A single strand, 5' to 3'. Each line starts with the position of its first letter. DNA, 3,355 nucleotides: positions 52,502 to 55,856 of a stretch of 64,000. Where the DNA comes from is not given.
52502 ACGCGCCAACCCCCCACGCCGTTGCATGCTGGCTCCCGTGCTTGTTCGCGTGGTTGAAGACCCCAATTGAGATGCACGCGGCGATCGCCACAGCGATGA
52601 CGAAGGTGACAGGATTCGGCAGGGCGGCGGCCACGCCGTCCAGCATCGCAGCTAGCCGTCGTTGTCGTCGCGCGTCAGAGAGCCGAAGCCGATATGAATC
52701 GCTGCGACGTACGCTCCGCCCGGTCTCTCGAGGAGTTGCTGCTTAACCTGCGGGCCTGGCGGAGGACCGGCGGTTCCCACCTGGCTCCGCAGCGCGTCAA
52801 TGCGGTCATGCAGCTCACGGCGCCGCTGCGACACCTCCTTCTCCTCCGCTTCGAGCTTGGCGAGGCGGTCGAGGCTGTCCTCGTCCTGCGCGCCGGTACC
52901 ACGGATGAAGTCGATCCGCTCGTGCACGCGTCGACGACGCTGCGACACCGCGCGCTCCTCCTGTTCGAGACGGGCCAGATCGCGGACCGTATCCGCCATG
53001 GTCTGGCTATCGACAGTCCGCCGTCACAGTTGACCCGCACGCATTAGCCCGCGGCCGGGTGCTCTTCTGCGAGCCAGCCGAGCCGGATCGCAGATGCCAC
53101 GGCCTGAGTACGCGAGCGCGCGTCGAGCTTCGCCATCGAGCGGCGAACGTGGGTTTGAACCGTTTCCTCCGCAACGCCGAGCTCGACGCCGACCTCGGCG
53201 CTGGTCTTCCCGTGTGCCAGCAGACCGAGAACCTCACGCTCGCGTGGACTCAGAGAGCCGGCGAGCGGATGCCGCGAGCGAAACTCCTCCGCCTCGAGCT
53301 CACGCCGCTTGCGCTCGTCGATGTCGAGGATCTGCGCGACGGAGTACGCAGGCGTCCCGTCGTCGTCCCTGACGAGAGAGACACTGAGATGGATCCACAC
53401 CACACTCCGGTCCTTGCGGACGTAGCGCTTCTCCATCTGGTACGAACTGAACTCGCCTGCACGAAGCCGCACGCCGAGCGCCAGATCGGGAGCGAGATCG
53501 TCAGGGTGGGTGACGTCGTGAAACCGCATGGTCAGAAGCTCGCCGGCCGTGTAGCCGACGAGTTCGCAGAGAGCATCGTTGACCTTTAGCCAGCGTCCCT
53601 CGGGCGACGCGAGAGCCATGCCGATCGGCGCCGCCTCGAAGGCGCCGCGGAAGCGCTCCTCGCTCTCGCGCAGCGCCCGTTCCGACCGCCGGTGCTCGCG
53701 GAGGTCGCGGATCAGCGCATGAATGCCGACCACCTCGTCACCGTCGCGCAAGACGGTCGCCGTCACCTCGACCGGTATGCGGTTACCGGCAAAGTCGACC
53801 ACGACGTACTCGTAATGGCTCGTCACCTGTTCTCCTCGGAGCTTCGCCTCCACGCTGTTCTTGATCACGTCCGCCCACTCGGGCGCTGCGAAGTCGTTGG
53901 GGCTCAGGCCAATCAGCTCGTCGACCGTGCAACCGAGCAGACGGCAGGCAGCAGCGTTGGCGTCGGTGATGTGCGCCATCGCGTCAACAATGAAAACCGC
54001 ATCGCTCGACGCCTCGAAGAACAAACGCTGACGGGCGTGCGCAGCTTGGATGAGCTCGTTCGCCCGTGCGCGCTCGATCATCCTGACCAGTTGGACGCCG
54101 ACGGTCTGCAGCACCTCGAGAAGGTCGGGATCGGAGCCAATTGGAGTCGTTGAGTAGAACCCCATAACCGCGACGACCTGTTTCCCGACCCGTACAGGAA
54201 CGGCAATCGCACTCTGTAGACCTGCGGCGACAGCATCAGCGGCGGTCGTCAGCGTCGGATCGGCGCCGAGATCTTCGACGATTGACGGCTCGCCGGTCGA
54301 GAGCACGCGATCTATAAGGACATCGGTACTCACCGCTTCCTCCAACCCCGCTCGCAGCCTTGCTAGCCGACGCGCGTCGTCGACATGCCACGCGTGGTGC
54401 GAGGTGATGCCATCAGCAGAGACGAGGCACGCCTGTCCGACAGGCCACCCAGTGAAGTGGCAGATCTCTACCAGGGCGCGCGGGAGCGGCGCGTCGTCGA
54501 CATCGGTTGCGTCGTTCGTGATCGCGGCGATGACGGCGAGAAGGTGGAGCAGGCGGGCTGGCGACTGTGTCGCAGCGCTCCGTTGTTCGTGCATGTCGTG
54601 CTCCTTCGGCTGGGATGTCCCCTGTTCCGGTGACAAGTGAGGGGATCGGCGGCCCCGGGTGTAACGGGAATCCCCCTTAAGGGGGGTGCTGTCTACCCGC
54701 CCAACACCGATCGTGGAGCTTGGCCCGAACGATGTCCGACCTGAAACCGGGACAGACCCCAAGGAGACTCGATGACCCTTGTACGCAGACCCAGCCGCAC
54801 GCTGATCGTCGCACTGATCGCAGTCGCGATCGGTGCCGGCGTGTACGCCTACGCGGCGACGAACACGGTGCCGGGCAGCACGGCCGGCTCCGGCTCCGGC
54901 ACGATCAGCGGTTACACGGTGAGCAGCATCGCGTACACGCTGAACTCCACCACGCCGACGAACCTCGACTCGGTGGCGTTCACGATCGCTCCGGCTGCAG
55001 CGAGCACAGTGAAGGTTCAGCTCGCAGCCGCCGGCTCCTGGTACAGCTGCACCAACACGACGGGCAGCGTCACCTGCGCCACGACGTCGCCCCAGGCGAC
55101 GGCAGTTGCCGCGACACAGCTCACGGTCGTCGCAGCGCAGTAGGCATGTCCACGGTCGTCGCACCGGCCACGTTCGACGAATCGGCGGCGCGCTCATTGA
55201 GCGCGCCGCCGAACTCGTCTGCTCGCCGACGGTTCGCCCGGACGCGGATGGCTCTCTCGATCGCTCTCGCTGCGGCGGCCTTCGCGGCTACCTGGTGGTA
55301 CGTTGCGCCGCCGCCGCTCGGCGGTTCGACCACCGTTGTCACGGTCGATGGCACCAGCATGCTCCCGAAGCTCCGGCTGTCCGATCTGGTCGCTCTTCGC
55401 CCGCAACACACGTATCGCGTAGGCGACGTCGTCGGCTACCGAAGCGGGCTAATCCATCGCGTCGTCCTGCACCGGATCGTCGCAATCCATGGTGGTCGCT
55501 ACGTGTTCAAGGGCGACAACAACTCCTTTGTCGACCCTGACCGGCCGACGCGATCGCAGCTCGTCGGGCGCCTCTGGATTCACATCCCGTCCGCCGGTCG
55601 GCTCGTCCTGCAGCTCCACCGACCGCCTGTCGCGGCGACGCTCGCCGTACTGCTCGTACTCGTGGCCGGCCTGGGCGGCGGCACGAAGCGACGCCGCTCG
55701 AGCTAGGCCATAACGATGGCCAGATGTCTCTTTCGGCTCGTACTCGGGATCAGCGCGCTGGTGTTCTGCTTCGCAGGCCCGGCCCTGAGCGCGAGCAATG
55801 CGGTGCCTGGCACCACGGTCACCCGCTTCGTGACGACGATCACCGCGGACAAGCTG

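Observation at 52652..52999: Minimal twin-motif RsiG-like c-di-GMP receptor with Q-to-H motifs and no adjacent sigma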

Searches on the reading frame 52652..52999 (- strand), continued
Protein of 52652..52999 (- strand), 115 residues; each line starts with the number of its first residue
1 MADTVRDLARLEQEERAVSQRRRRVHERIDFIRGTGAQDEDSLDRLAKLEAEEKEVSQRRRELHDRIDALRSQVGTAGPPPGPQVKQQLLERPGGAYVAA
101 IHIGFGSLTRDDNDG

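Call 70: find_encoding_contigs(protein=P0221, flank=10000, max_places=1)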
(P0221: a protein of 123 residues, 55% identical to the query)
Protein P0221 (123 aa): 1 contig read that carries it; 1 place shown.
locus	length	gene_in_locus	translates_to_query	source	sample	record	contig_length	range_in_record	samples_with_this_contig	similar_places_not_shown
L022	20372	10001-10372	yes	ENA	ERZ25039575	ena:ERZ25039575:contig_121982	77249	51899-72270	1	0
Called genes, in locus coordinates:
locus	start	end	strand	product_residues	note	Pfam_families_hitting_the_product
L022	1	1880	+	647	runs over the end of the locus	-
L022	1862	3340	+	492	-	-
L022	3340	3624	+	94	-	-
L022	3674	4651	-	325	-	-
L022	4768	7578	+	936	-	-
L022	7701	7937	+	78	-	-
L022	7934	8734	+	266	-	PF01522:Polysacc_deac_1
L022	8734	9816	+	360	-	PF02388:FemAB (faint), PF13480:Acetyltransf_6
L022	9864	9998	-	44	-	-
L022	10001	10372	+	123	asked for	PF22802:RsiG (weak)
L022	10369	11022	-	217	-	PF00440:TetR_N, PF17932:TetR_C_24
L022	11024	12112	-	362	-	PF02771:Acyl-CoA_dh_N, PF02770:Acyl-CoA_dh_M, PF00441:Acyl-CoA_dh_1, PF08028:Acyl-CoA_dh_2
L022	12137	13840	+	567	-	PF00289:Biotin_carb_N, PF02786:CPSase_L_D2, PF07478:Dala_Dala_lig_C (faint), PF02785:Biotin_carb_C, PF00364:Biotin_lipoyl, PF25973:BSH_CzcB (faint)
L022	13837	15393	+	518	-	PF01039:Carboxyl_trans, PF03255:ACCA (weak)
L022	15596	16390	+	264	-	-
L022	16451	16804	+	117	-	PF00072:Response_reg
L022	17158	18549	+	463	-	PF07730:HisKA_3, PF02518:HATPase_c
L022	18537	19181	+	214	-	PF00072:Response_reg, PF08281:Sigma70_r4_2 (weak), PF00196:GerE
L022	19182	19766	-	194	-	PF28474:DUF8412, PF13376:OmdA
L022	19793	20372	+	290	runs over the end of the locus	PF01636:APH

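Call 71: find_encoding_contigs(protein=P0171, flank=10000, max_places=1)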
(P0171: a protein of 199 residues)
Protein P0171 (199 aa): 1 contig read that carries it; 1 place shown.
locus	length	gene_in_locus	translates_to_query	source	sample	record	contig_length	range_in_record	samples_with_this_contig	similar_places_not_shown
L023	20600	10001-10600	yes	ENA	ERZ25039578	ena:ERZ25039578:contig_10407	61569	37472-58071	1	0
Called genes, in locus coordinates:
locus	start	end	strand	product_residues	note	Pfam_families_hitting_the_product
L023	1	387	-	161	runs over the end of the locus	PF05198:IF3_N, PF00707:IF3_C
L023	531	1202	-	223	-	-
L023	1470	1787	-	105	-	-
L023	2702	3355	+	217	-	PF08811:DUF1800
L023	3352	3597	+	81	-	-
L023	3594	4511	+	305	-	-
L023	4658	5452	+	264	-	PF07394:DUF1501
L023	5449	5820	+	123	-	-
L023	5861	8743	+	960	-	PF08811:DUF1800, PF07394:DUF1501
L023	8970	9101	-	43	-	-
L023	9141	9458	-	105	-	-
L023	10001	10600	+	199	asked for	PF22802:RsiG (faint)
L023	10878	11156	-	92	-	PF00441:Acyl-CoA_dh_1, PF08028:Acyl-CoA_dh_2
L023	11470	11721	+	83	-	-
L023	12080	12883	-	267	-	-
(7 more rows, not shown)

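Call 81: list_cluster_members(proteins=[P0052, P0054, P0057, P0061, P0064, P0083, P0095, P0139, P0165, P0142])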
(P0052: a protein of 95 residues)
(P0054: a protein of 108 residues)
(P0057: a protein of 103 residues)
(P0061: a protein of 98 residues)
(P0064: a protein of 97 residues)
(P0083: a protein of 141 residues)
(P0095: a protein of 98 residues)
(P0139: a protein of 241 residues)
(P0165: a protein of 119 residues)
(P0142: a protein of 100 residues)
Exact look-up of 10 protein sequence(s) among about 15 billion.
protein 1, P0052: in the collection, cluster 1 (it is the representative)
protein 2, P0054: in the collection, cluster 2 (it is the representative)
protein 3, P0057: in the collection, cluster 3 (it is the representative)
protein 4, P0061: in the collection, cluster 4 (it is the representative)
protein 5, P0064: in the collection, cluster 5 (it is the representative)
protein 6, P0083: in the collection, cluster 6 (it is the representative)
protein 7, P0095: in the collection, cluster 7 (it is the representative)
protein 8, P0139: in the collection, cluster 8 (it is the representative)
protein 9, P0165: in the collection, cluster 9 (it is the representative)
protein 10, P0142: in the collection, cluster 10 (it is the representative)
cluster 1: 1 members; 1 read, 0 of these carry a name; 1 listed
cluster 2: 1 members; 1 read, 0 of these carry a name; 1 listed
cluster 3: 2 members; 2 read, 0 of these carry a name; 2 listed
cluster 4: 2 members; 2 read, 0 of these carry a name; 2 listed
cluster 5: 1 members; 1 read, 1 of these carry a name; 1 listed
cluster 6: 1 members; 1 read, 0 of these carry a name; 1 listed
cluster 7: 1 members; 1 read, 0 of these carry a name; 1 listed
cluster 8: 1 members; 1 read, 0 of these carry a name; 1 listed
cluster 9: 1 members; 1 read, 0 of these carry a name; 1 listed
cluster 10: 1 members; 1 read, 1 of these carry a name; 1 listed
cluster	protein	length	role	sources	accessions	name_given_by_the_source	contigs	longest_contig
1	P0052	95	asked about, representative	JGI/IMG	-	-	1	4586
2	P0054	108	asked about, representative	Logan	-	-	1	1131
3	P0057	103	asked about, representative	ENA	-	-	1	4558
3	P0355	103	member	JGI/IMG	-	-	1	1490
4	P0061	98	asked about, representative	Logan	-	-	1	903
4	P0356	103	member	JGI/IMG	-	-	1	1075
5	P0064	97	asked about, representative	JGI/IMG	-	hypothetical protein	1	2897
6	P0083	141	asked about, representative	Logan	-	-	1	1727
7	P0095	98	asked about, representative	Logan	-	-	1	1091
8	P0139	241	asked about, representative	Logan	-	-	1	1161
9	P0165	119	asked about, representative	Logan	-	-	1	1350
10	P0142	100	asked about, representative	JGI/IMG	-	predicted transcriptional regulator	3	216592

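Call 82: find_encoding_contigs(protein=P0142, flank=10000, max_places=1)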
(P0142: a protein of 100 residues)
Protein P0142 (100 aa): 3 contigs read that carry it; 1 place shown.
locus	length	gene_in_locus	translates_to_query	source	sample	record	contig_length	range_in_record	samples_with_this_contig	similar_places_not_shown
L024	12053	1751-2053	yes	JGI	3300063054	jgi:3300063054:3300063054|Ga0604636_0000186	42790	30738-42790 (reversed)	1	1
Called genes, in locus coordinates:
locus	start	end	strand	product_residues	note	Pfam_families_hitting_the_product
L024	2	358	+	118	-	?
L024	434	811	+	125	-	-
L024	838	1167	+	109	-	-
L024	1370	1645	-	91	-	PF22802:RsiG (faint)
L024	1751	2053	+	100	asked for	PF22802:RsiG (faint)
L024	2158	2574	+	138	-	-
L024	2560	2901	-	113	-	-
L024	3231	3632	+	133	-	-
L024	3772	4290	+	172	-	-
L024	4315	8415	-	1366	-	-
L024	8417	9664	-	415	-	-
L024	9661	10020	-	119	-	-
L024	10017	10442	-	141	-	-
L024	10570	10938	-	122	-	-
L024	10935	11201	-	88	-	-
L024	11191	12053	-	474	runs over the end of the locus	PF08706:D5_N, PF19263:DUF5906 (weak)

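Call 83: find_encoding_contigs(protein=P0172, flank=10000, max_places=1)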
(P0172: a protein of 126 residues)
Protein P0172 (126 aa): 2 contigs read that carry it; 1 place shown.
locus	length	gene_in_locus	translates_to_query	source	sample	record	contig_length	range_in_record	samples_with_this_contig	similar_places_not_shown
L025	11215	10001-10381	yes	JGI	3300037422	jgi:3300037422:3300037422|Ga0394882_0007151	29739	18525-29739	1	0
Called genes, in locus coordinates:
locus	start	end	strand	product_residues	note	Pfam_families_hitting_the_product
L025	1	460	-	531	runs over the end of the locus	PF00496:SBP_bac_5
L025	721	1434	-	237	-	PF00392:GntR, PF07729:FCD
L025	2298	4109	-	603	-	PF02574:S-methyl_trans, PF02219:MTHFR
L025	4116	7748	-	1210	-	PF02574:S-methyl_trans, PF00809:Pterin_bind, PF02607:B12-binding_2, PF02310:B12-binding, PF02965:Met_synt_B12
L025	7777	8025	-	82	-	-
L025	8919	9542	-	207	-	PF12822:ECF_trnsprt (faint), PF02632:BioY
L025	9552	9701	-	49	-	-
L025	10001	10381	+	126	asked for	-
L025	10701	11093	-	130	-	PF00665:rve, PF13683:rve_3, PF13333:rve_2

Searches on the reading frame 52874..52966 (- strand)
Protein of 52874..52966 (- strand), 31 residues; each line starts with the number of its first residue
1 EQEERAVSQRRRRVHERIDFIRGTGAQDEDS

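Call 62: find_related_loci(query=A4, collection=metagenome_contigs, flank=6000)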
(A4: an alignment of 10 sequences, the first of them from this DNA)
Query A4 (31 aa) in metagenome_contigs; peptide patterns used: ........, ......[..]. (x = any residue, [..] = any of these).
229 stretches matched a pattern; 7 encode a relative of the query (tblastn E <= 1e-3); 7 distinct loci.
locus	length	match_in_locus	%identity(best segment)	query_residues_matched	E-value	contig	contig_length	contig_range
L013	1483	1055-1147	74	1-31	9e-13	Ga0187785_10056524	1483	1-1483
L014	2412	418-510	74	1-31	2e-12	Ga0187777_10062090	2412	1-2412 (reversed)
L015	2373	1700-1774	84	1-25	1e-10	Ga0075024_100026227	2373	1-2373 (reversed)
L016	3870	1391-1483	61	1-31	3e-9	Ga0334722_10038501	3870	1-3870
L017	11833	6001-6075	64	1-25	1e-7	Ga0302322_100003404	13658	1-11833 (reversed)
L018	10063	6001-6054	72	14-31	1e-6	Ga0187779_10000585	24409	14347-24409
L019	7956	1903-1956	72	14-31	1e-6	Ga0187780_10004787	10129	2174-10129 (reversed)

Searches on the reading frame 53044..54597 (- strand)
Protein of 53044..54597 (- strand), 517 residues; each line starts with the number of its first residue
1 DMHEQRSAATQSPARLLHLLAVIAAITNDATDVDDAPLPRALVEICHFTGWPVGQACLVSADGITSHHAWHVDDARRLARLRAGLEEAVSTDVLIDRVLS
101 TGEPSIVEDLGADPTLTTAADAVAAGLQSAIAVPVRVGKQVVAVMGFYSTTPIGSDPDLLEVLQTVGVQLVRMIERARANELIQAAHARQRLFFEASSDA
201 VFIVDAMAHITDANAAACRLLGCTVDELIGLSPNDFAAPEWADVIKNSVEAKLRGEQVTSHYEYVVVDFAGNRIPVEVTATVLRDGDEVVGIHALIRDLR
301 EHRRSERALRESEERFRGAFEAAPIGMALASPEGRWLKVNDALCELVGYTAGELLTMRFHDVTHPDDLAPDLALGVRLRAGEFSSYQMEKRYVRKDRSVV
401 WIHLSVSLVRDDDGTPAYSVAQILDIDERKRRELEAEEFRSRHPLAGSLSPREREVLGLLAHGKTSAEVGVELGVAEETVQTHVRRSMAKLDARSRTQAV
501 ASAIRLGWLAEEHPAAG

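Call 79: search_protein_families(library=ncbifam, proteins=[window:53044-54597:-], max_evalue=0.01)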
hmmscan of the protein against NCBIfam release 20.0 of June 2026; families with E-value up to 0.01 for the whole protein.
window:53044-54597:- (517 aa): 39 families (the best 25 are shown)
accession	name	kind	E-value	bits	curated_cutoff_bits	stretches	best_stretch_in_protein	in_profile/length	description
NF007298.0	PRK09776.1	equivalog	6.2e-55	186.6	1135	1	301-446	289-434/1111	diguanylate cyclase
TIGR00229.1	sensory_box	domain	1.7e-48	163.9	22.9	2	310-434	1-124/126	PAS domain S-box protein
NF053781.1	cdiGMPphdstlr2612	equivalog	4.4e-14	51.1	1600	1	288-443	561-717/1268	Tlr1612 family c-di-GMP phosphodiesterase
NF047874.1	MASE3_PAS_HK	subfamily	1.1e-12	47.6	560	1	175-307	252-383/655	MASE3 domain-containing sensor histidine kinase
NF041673.1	transregRamA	equivalog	3e-12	46.2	500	1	447-509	217-279/280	acetate metabolism transcriptional regulator RamA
TIGR03541.1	reg_near_HchA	equivalog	1.3e-11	44.5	215.6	1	445-507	168-230/232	PA1136 family autoinducer-binding transcriptional regulator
TIGR03020.2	EpsA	equivalog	3.4e-11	43.3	170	1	439-504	187-246/247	XrtB/PEP-CTERM-associated transcriptional regulator EpsA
NF047785.1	respo_reg_MadR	equivalog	8e-11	41.7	300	1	446-507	146-207/209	MadR family response regulator transcription factor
NF052573.1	HisKinEspAMyxo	equivalog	2.4e-10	39.1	1400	2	276-435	96-252/755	serine histidine kinase EspA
NF008467.0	PRK11359.1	equivalog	1.6e-09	36.4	857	1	332-437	154-260/800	oxygen-sensing cyclic-di-GMP phosphodiesterase DosP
NF047403.1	TransRegVisR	equivalog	8.7e-09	35.1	300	1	442-509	152-219/220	transcriptional regulator VisR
NF045675.1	PhdiestaseDibA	equivalog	9.7e-09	34.1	980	2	183-239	72-129/623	phosphodiesterase DibA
TIGR02040.1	PpsR-CrtJ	equivalog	1.1e-08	34.6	275.4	1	183-355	128-293/442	transcriptional regulator PpsR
TIGR02937.1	sigma70-ECF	superfamily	1.4e-08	34.5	42.9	1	296-491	64-161/165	sigma-70 family RNA polymerase sigma factor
NF008468.0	PRK11360.1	equivalog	1.5e-08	33.5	646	1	184-313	264-391/616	two-component system sensor histidine kinase AtoS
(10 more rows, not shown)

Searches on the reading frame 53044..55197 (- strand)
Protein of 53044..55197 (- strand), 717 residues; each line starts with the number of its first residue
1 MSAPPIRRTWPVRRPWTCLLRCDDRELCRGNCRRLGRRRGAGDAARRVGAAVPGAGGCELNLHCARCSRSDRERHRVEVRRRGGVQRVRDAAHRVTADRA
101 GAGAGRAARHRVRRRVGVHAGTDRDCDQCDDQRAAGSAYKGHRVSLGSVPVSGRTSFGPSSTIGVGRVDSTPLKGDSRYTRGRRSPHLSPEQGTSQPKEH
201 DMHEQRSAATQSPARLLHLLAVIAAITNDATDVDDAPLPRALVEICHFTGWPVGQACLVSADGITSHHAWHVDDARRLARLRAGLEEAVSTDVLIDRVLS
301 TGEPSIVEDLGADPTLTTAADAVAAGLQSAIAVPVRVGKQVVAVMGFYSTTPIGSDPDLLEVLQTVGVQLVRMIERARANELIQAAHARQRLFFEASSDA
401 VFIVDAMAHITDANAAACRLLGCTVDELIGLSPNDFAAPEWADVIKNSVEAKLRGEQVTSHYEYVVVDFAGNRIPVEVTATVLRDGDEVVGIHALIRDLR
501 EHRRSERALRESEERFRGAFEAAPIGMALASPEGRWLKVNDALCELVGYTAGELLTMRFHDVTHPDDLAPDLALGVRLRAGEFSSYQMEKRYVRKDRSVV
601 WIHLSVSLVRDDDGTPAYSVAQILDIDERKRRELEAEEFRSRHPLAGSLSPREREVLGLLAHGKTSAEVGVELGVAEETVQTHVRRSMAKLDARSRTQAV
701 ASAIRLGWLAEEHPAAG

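Call 3: search_protein_families(library=pfam, proteins=[window:53044-55197:-], max_evalue=1)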
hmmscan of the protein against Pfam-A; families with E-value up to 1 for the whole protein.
window:53044-55197:- (717 aa): 14 families
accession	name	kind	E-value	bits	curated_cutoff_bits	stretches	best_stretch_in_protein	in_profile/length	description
PF13426.13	PAS_9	-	1.4e-25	90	27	2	398-501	1-103/103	PAS domain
PF00989.32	PAS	-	7.3e-25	87.6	22.6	2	391-498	4-112/113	PAS fold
PF08448.16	PAS_4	-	3.9e-22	79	23.1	2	394-504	1-110/110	PAS fold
PF13188.13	PAS_8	-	3.4e-18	65.3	21.8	2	389-436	2-50/65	PAS domain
PF08447.18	PAS_3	-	4.4e-18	65.8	25.6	2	538-618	3-84/89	PAS fold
PF00196.25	GerE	-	3.8e-17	62.1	23.5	1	648-702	2-56/57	Bacterial regulatory proteins, luxR family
PF13185.12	GAF_2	-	7.4e-12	46.1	28.6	1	241-375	11-136/136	GAF domain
PF01590.32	GAF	-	2.5e-10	41.5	22.4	1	239-370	7-129/133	GAF domain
PF08281.18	Sigma70_r4_2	-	4.4e-07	29.9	25.7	1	648-691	10-54/54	Sigma-70, region 4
PF13492.12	GAF_3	-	1.2e-06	29.4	27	1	283-376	38-129/129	GAF domain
PF04545.22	Sigma70_r4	-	7.2e-06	25.9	24.1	1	648-691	4-48/50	Sigma-70, region 4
PF24820.1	Diguanyl_cycl_sensor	-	0.00079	19.8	28.1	1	395-482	3-95/109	Diguanylate cyclase-like sensor domain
PF11896.14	GlgE_dom_N_S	-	0.0022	18.8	25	1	476-527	27-79/179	Alpha-1,4-glucan:maltose-1-phosphate maltosyltransferase, domain N/S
PF04967.18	HTH_10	-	0.035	14.4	23.1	1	664-691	24-51/53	HTH DNA binding domain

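Call 4: search_protein_families(library=ncbifam, proteins=[window:53044-55197:-], max_evalue=1)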
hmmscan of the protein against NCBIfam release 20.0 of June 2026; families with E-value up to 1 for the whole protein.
window:53044-55197:- (717 aa): 43 families (the best 25 are shown)
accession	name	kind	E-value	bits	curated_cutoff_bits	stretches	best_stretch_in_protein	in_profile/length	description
NF007298.0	PRK09776.1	equivalog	1.9e-54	185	1135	2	501-646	289-434/1111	diguanylate cyclase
TIGR00229.1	sensory_box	domain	3.7e-48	162.8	22.9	2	510-634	1-124/126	PAS domain S-box protein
NF053781.1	cdiGMPphdstlr2612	equivalog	1.6e-13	49.2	1600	2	487-643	560-717/1268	Tlr1612 family c-di-GMP phosphodiesterase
NF047874.1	MASE3_PAS_HK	subfamily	3.1e-12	46.1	560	2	375-507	252-383/655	MASE3 domain-containing sensor histidine kinase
TIGR03541.1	reg_near_HchA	equivalog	2.1e-11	43.8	215.6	1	645-707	168-230/232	PA1136 family autoinducer-binding transcriptional regulator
TIGR03020.2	EpsA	equivalog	5.4e-11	42.6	170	1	639-704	187-246/247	XrtB/PEP-CTERM-associated transcriptional regulator EpsA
NF047785.1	respo_reg_MadR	equivalog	1.4e-10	40.9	300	1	646-707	146-207/209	MadR family response regulator transcription factor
NF052573.1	HisKinEspAMyxo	equivalog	6.1e-10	37.8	1400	2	476-635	96-252/755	serine histidine kinase EspA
NF041673.1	transregRamA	equivalog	1.6e-09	37.3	500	2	647-709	217-279/280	acetate metabolism transcriptional regulator RamA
NF008467.0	PRK11359.1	equivalog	4.5e-09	34.9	857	2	532-637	154-260/800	oxygen-sensing cyclic-di-GMP phosphodiesterase DosP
NF047403.1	TransRegVisR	equivalog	2e-08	33.9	300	1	642-709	152-219/220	transcriptional regulator VisR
TIGR02040.1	PpsR-CrtJ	equivalog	2.1e-08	33.7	275.4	1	383-555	128-293/442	transcriptional regulator PpsR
TIGR02937.1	sigma70-ECF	superfamily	2.7e-08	33.6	42.9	1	496-691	64-161/165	sigma-70 family RNA polymerase sigma factor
NF045675.1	PhdiestaseDibA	equivalog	2.7e-08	32.6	980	2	383-439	72-129/623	phosphodiesterase DibA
NF008468.0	PRK11360.1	equivalog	4.1e-08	32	646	1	384-513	264-391/616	two-component system sensor histidine kinase AtoS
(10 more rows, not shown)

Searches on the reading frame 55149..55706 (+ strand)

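Call 42: search_protein_families(library=pfam, proteins=[window:55149-55706:+], max_evalue=0.001)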
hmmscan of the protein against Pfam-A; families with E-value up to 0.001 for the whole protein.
window:55149-55706:+ (185 aa): 1 family
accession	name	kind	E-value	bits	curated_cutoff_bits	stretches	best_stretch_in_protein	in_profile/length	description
PF00717.28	Peptidase_S24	-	4.8e-05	23.5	23.3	1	59-128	33-99/116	Peptidase S24-like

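Call 79: search_protein_families(library=ncbifam, proteins=[window:55149-55706:+], max_evalue=0.01)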
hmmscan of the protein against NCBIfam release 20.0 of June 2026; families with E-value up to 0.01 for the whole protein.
window:55149-55706:+ (185 aa): 3 families
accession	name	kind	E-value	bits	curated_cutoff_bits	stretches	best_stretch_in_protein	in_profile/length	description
TIGR02228.1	sigpep_I_arch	equivalog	1.9e-14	53.8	51.85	1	58-170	28-147/158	signal peptidase I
TIGR02227.1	sigpep_I_bact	equivalog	0.0012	18.8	47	1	62-124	21-88/162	signal peptidase I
NF046067.1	SigPepSipWBacil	equivalog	0.0013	18.4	190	1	64-153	41-137/189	signal peptidase I SipW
